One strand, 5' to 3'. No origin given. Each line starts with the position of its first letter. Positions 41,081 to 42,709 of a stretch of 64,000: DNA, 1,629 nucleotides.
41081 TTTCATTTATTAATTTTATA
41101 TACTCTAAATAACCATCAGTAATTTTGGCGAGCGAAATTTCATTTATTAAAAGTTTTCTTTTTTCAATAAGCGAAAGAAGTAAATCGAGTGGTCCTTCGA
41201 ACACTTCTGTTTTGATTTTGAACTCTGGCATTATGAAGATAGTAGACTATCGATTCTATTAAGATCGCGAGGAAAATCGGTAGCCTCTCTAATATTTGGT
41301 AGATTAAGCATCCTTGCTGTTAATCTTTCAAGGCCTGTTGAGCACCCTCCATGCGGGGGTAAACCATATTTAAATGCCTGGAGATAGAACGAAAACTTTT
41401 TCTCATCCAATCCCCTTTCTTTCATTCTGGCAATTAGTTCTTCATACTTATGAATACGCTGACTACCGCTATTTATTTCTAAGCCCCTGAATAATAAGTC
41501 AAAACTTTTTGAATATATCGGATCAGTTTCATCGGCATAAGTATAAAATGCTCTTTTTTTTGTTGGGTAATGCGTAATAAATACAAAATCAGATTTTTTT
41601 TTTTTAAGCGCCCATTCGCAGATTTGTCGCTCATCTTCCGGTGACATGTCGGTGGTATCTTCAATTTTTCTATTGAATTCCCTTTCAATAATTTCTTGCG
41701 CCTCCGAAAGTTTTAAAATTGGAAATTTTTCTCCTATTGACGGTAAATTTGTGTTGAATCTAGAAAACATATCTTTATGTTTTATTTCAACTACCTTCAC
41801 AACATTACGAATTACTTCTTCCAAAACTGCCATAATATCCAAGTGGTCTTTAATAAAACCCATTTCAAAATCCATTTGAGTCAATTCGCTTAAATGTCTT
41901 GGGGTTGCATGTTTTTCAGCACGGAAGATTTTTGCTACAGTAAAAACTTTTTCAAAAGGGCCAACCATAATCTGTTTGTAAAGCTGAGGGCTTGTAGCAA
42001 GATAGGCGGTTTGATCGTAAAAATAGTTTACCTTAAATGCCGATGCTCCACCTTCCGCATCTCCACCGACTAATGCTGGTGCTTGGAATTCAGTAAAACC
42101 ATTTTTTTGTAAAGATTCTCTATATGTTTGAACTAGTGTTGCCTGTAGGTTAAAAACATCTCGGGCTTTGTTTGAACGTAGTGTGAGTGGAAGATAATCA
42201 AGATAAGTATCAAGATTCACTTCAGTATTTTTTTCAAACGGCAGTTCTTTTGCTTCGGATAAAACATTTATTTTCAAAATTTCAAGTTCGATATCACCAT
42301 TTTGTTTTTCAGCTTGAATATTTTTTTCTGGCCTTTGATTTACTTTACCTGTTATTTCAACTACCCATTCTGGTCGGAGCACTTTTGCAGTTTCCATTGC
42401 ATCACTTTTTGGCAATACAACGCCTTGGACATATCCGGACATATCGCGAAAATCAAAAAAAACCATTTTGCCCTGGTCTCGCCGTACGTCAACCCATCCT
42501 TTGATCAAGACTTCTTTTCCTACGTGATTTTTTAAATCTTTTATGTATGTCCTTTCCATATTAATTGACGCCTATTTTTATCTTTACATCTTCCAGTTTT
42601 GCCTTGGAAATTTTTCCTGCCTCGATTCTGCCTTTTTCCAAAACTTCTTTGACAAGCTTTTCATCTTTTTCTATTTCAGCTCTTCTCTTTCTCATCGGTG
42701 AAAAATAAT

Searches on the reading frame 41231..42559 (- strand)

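Call 87: search_protein_families(library=pfam, proteins=[window:41231-42559:-], max_evalue=0.00001)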
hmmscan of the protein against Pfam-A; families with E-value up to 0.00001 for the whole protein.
window:41231-42559:- (442 aa): 2 families
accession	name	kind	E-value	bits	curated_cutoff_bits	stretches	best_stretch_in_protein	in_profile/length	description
PF00152.25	tRNA-synt_2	-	2.1e-81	273.8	25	1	117-432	3-307/308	tRNA synthetases class II (D, K and N)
PF01336.31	tRNA_anti-codon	-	5.4e-16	58.7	27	1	17-100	1-75/75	OB-fold nucleic acid binding domain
